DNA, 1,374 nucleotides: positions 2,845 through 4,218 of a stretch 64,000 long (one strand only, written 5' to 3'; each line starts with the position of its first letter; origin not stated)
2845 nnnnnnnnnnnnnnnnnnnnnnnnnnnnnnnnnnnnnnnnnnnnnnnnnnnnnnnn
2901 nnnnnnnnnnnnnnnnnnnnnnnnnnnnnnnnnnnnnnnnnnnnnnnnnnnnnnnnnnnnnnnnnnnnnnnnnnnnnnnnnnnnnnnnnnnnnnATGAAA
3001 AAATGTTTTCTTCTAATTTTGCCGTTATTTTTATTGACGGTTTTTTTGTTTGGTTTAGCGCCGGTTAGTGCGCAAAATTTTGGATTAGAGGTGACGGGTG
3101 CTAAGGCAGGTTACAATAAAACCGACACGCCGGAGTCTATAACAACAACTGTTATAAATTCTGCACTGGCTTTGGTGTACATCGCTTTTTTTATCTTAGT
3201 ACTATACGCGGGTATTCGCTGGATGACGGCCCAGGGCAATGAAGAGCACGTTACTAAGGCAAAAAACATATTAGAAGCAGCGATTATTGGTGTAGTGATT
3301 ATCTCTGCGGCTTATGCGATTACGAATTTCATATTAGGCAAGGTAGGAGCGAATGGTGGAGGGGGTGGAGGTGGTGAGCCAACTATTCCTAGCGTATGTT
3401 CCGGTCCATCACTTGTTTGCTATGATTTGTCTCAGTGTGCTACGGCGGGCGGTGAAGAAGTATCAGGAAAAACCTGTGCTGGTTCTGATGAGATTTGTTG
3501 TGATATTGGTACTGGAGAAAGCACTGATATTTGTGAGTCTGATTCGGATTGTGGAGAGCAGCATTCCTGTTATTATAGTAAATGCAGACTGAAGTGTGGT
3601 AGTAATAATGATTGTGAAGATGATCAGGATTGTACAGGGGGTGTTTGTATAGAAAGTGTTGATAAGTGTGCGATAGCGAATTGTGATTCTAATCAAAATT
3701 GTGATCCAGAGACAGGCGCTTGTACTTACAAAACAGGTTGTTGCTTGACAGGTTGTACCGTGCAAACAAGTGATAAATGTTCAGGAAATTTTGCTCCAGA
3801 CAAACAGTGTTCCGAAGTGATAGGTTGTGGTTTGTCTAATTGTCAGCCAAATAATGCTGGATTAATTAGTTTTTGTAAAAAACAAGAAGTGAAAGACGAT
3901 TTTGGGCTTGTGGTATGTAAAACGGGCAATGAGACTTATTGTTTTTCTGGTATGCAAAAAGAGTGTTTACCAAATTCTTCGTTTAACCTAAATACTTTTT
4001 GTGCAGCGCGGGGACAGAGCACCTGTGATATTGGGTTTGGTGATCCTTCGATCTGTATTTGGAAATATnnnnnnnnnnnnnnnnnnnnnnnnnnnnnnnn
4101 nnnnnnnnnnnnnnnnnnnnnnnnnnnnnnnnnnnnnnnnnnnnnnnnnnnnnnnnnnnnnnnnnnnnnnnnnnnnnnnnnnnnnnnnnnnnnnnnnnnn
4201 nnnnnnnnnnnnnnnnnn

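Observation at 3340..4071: Hyper-cysteine-rich, repeat-built C-terminal domain fused to a pilin core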

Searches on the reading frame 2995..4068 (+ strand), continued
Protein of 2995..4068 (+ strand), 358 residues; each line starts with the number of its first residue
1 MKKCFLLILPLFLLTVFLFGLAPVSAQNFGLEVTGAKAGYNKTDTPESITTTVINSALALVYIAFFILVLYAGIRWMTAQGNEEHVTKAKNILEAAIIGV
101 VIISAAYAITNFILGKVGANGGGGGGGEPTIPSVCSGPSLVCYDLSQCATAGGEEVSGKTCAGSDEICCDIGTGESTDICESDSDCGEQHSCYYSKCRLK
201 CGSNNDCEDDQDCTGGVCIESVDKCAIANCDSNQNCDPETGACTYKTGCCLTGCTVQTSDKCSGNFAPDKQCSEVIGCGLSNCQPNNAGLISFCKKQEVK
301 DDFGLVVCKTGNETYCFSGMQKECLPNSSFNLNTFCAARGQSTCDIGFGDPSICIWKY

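Call 57: fold_search(model_id=the predicted structure, library=pdb)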
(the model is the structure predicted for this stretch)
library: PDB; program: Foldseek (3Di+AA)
matches with E <= 10: 173; with E <= 0.001: 0
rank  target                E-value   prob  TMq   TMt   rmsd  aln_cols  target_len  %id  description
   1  2y39                  7.0e-01  0.94  0.18  0.53   3.6        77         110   13  Ni-bound form of Cupriavidus metallidurans CH34 CnrXs (released 2011-03-30)
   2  4wwb                  8.3e-01  0.95  0.18  0.54   3.4        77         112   16  High-resolution structure of the Ni-bound form of the Y135F mutant of C. metallidurans CnrXs (released 2015-02-11)
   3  2y3b                  1.2e+00  0.85  0.17  0.51   3.9        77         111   13  Co-bound form of Cupriavidus metallidurans CH34 CnrXs (released 2011-03-30)
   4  3zg1_D                1.6e+00  0.84  0.17  0.51   3.2        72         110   15  NI-BOUND FORM OF M123A MUTANT OF CUPRIAVIDUS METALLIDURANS CH34 CNRXS (released 2013-10-23)
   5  2y3h_C                1.7e+00  0.84  0.17  0.52   3.1        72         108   15  E63Q mutant of Cupriavidus metallidurans CH34 CnrXs (released 2011-03-30)
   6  2y3d_A                1.8e+00  0.77  0.17  0.50   3.4        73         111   12  Zn-bound form of Cupriavidus metallidurans CH34 CnrXs (released 2011-03-30)
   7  4bne_B                2.2e+00  0.82  0.16  0.20   1.5        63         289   21  Pacsin2 Interacts with Membranes and Actin-Filaments (released 2014-05-14)
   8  3epv_A                2.2e+00  0.66  0.17  0.50   4.1        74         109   12  X-ray Structure of the Metal-sensor CnrX in both the Apo- and Copper-bound Forms (released 2008-11-25)
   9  2y3h_A                2.3e+00  0.77  0.17  0.52   2.8        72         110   15  E63Q mutant of Cupriavidus metallidurans CH34 CnrXs (released 2011-03-30)
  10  4bne_A                2.3e+00  0.57  0.19  0.23   7.5        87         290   21  Pacsin2 Interacts with Membranes and Actin-Filaments (released 2014-05-14)
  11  3tul_D                2.3e+00  0.20  0.19  0.42   7.1       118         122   18  Crystal structure of N-terminal region of Type III Secretion Major Translocator SipB (residues 82-226) (released 2012-02-15)
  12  4wwf_A                2.5e+00  0.75  0.17  0.51   3.3        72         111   14  High-resolution structure of two Ni-bound forms of the M123C mutant of C. metallidurans CnrXs (released 2015-02-11)
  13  2f1m_D                2.5e+00  0.15  0.12  0.17   5.9        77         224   14  Conformational flexibility in the multidrug efflux system protein AcrA (released 2006-03-21)
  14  1urf_MODEL_1_A        2.8e+00  0.54  0.16  0.62   3.0        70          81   13  HR1b domain from PRK1 (released 2003-11-06)
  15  4h63_K                2.8e+00  0.25  0.16  0.49  10.5       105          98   14  Structure of the Schizosaccharomyces pombe Mediator head module (released 2012-10-31)
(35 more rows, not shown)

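Call 67: find_encoding_contigs(protein=P0005, flank=10000, max_places=1)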
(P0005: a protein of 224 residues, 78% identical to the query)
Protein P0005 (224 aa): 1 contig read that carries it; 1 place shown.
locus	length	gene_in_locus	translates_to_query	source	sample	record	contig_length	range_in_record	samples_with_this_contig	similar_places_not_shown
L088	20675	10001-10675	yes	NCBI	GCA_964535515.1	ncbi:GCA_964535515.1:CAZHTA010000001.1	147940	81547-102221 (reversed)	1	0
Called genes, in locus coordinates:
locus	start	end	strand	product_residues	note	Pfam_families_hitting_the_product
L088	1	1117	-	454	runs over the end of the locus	-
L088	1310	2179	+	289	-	PF00483:NTP_transferase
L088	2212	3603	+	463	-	PF01547:SBP_bac_1, PF13416:SBP_bac_8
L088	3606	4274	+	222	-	PF18895:T4SS_pilin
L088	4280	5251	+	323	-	-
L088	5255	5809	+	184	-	PF18895:T4SS_pilin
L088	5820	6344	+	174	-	PF18895:T4SS_pilin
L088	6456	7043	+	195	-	-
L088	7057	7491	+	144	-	PF18895:T4SS_pilin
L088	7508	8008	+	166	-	PF18895:T4SS_pilin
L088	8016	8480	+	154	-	PF18895:T4SS_pilin (weak)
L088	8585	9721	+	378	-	PF06925:MGDG_synth, PF04101:Glyco_tran_28_C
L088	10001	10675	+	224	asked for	PF18895:T4SS_pilin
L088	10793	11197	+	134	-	PF00312:Ribosomal_S15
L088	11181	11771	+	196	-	PF01936:NYN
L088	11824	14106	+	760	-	PF01138:RNase_PH, PF03725:RNase_PH_C, PF01138:RNase_PH, PF00013:KH_1, PF00575:S1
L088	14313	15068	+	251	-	PF00702:Hydrolase, PF12710:HAD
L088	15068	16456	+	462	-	-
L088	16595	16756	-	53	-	-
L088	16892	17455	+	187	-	-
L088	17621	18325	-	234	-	PF00891:Methyltransf_2 (weak), PF01209:Ubie_methyltran, PF05175:MTS (weak), PF13489:Methyltransf_23 (weak), PF13847:Methyltransf_31, PF08241:Methyltransf_11, PF08242:Methyltransf_12, PF13649:Methyltransf_25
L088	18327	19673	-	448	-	PF00155:Aminotran_1_2 (faint), PF00266:Aminotran_5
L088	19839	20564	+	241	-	PF01978:TrmB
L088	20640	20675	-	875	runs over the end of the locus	PF00690:Cation_ATPase_N, PF00122:E1-E2_ATPase, PF00702:Hydrolase, PF13246:Cation_ATPase, PF00689:Cation_ATPase_C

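Call 90: search_protein_families(library=phrogs, proteins=[window:2995-4068:+], max_evalue=1)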
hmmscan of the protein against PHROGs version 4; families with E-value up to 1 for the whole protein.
window:2995-4068:+ (358 aa): 1 family
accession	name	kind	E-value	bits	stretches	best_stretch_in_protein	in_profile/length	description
phrog_3204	-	unknown function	0.57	11.8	1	50-109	3-58/61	-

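Call 91: search_protein_families(library=padloc, proteins=[window:2995-4068:+], max_evalue=1)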
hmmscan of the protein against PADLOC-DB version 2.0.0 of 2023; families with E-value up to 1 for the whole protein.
window:2995-4068:+ (358 aa): 0 families

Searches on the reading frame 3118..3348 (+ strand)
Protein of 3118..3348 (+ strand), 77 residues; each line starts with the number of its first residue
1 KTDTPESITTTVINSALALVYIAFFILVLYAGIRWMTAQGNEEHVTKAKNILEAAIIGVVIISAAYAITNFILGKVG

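Call 61: search_solved_structures(query=A3, max_evalue=10, show_alignments=2)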
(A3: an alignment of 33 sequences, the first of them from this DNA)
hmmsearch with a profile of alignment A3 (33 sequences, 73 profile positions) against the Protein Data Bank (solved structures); distinct sequences matched with E-value up to 10: 26.
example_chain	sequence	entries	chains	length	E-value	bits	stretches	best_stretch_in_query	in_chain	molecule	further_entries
6i38_A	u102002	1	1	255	8e-10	41.9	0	29-53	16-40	nv2Pizza6-AYW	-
6i37_A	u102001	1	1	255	1.4e-09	41.2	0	29-53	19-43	nv1Pizza6-AYW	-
6i3b_A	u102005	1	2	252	3.3e-09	39.9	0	29-53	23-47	cPizza6-AYW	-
6i39_A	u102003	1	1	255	3.5e-09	39.8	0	29-53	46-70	v31Pizza6-AYW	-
6f0q_A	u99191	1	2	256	3.7e-09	39.8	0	29-53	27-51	Pizza6-AYW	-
6i3a_A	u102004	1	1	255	6.6e-08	35.8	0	29-53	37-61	v22Pizza6-AYW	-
6f0s_A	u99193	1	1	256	9.6e-07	32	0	29-53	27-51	Pizza6-SYW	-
7zcj_A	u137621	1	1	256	1e-06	31.9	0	29-53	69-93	Pizza6-TNH-TSH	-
7zqg_A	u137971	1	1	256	1.1e-06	31.9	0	29-53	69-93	Pizza6-KSH-TSH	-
7zq2_A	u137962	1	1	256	1.1e-06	31.9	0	29-53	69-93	Pizza6-RSH-TSH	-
7zph_A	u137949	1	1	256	1.3e-06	31.7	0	29-53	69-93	Pizza6-TNK-RSH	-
7zpw_A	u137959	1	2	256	1.4e-06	31.5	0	29-53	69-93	Pizza6-TSK-TSH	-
7zpz_A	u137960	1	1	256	1.6e-06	31.3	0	29-53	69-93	Pizza6-TSR-TSH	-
6rej_A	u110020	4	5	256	0.00057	23.2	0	29-53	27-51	Pizza6-SH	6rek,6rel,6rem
6qsd_A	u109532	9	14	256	0.00058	23.1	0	29-53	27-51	Pizza6S | Pizza6-S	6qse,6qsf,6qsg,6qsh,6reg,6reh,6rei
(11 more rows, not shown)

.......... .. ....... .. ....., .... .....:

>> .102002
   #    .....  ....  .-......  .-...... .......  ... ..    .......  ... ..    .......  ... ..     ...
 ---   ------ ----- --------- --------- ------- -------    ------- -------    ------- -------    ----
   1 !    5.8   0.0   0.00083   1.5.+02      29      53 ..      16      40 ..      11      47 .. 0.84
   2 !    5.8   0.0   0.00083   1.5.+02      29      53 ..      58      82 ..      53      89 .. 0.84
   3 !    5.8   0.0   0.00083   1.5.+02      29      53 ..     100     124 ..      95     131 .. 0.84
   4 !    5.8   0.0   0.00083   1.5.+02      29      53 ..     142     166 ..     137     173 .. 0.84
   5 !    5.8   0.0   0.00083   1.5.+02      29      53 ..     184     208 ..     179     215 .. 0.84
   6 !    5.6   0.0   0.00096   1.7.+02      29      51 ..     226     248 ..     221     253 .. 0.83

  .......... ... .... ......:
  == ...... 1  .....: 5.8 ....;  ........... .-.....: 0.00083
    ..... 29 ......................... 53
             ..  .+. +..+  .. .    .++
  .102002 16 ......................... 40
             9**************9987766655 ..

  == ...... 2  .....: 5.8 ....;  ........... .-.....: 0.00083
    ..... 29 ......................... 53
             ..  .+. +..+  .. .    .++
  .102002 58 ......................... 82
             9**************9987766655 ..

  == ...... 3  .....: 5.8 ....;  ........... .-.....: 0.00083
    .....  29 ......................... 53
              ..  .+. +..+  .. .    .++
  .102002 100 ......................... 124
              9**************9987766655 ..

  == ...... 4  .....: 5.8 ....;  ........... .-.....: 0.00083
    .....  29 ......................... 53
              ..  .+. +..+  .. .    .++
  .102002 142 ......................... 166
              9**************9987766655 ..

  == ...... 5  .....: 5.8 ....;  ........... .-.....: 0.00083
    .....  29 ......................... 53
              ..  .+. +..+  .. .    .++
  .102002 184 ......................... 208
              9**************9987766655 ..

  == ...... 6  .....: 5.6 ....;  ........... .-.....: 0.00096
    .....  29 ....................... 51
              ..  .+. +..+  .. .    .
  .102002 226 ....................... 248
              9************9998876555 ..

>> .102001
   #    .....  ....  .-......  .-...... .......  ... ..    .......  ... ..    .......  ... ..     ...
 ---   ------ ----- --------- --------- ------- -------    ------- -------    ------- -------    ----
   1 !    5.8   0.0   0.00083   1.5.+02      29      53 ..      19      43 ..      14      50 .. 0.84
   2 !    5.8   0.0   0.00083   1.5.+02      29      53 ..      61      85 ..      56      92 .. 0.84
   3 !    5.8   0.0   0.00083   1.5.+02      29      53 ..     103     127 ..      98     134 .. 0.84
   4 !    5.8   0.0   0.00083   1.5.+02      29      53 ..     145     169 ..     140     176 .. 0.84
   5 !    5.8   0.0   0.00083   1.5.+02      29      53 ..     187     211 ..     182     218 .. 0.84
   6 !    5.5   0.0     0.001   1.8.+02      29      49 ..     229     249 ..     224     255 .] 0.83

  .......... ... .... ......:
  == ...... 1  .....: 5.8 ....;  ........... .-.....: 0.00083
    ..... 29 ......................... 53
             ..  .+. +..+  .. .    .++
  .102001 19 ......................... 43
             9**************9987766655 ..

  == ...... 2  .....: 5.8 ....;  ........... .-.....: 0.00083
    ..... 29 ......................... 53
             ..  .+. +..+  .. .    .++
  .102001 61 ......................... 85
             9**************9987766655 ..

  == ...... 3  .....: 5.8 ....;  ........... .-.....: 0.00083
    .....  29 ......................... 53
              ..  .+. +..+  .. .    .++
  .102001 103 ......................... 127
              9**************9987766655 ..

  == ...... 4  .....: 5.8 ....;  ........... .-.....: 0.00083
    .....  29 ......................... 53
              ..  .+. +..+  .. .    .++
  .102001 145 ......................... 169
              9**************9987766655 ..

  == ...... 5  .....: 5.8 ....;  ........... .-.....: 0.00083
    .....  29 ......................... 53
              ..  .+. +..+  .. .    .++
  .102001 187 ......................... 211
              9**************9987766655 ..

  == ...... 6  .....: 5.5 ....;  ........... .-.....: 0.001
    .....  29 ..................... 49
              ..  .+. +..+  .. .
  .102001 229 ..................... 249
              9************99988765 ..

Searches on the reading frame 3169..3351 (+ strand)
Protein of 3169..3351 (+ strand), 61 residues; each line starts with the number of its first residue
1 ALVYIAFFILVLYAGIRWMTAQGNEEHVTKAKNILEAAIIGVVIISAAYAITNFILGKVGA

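Call 79: find_related_loci(query=window:3169-3351:+, collection=metagenome_contigs, flank=2500)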
Query seq(61 aa) (61 aa) in metagenome_contigs; peptide patterns used: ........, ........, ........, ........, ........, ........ (x = any residue, [..] = any of these).
467 stretches matched a pattern; 36 encode a relative of the query (tblastn E <= 1e-3); 36 distinct loci.
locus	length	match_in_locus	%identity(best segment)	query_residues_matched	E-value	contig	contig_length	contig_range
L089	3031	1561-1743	90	1-61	7e-35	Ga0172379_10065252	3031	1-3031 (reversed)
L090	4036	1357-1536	90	1-60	1e-33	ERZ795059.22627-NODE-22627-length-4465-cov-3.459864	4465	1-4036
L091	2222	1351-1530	90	1-60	1e-33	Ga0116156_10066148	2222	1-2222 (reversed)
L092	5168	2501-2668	64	1-56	1e-22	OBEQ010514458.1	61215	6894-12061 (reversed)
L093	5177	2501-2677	63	1-59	7e-22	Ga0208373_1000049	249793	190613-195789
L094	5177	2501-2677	63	1-59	7e-22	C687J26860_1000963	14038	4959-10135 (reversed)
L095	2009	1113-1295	59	1-61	2e-21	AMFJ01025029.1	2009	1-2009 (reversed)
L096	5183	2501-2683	59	1-61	2e-21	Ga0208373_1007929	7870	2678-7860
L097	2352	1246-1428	59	1-61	3e-21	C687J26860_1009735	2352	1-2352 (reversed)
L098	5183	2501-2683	61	1-61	4e-21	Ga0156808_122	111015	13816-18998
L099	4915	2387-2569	61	1-61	4e-21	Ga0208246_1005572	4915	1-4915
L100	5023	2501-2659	60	7-59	2e-20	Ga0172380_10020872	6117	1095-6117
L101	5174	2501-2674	62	2-59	1e-20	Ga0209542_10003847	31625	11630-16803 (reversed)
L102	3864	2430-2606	63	1-59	4e-20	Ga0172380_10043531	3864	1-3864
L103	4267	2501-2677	56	1-59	7e-19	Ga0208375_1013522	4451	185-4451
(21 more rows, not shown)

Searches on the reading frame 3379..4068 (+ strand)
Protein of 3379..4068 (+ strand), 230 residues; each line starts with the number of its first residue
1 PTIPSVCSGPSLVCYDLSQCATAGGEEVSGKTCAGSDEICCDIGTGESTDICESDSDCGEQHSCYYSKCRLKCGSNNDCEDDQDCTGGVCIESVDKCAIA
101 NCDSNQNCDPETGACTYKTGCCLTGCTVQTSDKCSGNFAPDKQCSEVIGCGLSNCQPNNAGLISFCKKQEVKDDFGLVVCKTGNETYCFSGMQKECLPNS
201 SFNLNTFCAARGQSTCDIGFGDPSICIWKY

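Call 7: search_solved_structures(query=window:3379-4068:+, max_evalue=10, show_alignments=2)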
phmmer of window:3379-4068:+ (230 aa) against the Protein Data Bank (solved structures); distinct sequences matched with E-value up to 10: 0.

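Call 11: search_protein_families(library=ncbifam, proteins=[window:3379-4068:+], max_evalue=10)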
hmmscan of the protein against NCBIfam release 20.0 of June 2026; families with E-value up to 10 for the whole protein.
window:3379-4068:+ (230 aa): 0 families

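Call 19: search_protein_representatives(protein=window:3379-4068:+)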
Query: 230 residues. Proteins with E-value up to 0.001 (for the whole library): 5; up to 1e-10: 1; up to 1e-30: 1. The best 5 are listed.
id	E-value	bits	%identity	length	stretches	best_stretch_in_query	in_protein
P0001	1.5e-144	496.6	97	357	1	1-230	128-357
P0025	3.9e-04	36.6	42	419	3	95-122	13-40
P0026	4.5e-04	36.4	37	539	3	49-91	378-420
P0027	5.6e-04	36.1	38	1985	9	176-224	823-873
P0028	7.8e-04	35.7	31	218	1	48-144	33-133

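Call 42: predict_structure(alignment_id=A1)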
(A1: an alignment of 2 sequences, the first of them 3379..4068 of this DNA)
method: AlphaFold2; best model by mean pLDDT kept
length: 230 residues; sequences in the alignment: 2
mean_pLDDT: 49.3   pTM: 0.31
mean pLDDT of the five models: 49.3, 45.3, 45.2, 43.4, 42.7
residues with pLDDT >= 90: 0; 70-90: 36; 50-70: 71; < 50: 123
segments of 3 or more residues with pLDDT < 50: 1-5, 45-49, 119-138, 140-230
pLDDT, mean of each block of 10 residues (from residue 1): 42 65 65 65 52 70 70 84 76 60 57 54 41 44 35 28 27 31 30 30 42 34 31
secondary structure, 60 per line:
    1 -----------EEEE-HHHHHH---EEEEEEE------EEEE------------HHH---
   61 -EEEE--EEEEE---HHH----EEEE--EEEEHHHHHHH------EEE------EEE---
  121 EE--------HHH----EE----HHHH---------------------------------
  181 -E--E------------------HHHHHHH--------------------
elements in order: E12-15 H17-22 E26-32 E39-42 E62-65 E68-72 E83-86 E89-92 H93-99 E106-108 E115-117 H144-147 H204-210

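Call 58: fold_search(model_id=the predicted structure, library=pdb)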
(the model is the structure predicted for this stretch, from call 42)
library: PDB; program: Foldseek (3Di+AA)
matches with E <= 10: 14; with E <= 0.001: 0
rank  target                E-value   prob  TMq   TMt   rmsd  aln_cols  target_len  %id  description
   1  5o57_MODEL_1_A        4.4e-01  0.41  0.10  0.24   9.4        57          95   23  Solution Structure of the N-terminal Region of Dkk4 (released 2018-06-13)
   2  5ubm_I                8.2e-01  0.15  0.12  0.23  11.5       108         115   17  Crystal structure of human C1s in complex with inhibitor gigastasin (released 2017-11-08)
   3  7pfp_C                1.5e+00  0.04  0.15  0.10  13.1       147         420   19  Full-length cryo-EM structure of the native human uromodulin (UMOD)/Tamm-Horsfall protein (THP) filament (released 2022-03-16)
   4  10ft_B                1.8e+00  0.03  0.12  0.13  15.2       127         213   17  Cryo-EM structure of receptor tyrosine kinase ROS1 in complex with NELL2 (released 2026-02-25)
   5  6phf_E                2.4e+00  0.03  0.13  0.15  10.4       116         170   23  Pfs25 in complex with the human transmission blocking antibody 2587 (released 2019-10-02)
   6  5y2z_C                3.5e+00  0.02  0.10  0.06  12.6        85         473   16  Crystal structure of human LGI1 EPTP-ADAM22 complex (released 2018-05-02)
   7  5y2z_G                3.9e+00  0.03  0.09  0.05   8.8        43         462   21  Crystal structure of human LGI1 EPTP-ADAM22 complex (released 2018-05-02)
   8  2po8_MODEL_1_A        5.0e+00  0.23  0.09  0.56   0.8        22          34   36  The structure of a two-disulfide intermediate of MCoTI-II (released 2008-05-06)
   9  5y2z_A                5.0e+00  0.03  0.09  0.04   8.8        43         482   21  Crystal structure of human LGI1 EPTP-ADAM22 complex (released 2018-05-02)
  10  3g5c_A                6.1e+00  0.01  0.10  0.06  13.3        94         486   18  Structural and biochemical studies on the ectodomain of human ADAM22 (released 2009-08-18)
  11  5y2z_I                6.5e+00  0.02  0.09  0.05   8.8        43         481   21  Crystal structure of human LGI1 EPTP-ADAM22 complex (released 2018-05-02)
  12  7pfp_A                6.5e+00  0.01  0.14  0.08  13.9       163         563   17  Full-length cryo-EM structure of the native human uromodulin (UMOD)/Tamm-Horsfall protein (THP) filament (released 2022-03-16)
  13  2mt8_MODEL_1_A        7.8e+00  0.15  0.10  0.52   1.4        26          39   35  Solution structure MTAbl13, a grafted MCoTI-II (released 2015-10-14)
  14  5y2z_E                7.8e+00  0.02  0.09  0.05   8.9        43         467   21  Crystal structure of human LGI1 EPTP-ADAM22 complex (released 2018-05-02)

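Call 90: search_protein_families(library=phrogs, proteins=[window:3379-4068:+], max_evalue=1)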
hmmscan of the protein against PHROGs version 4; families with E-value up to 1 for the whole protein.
window:3379-4068:+ (230 aa): 0 families

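Call 91: search_protein_families(library=padloc, proteins=[window:3379-4068:+], max_evalue=1)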
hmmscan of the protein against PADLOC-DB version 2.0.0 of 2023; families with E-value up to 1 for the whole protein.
window:3379-4068:+ (230 aa): 0 families
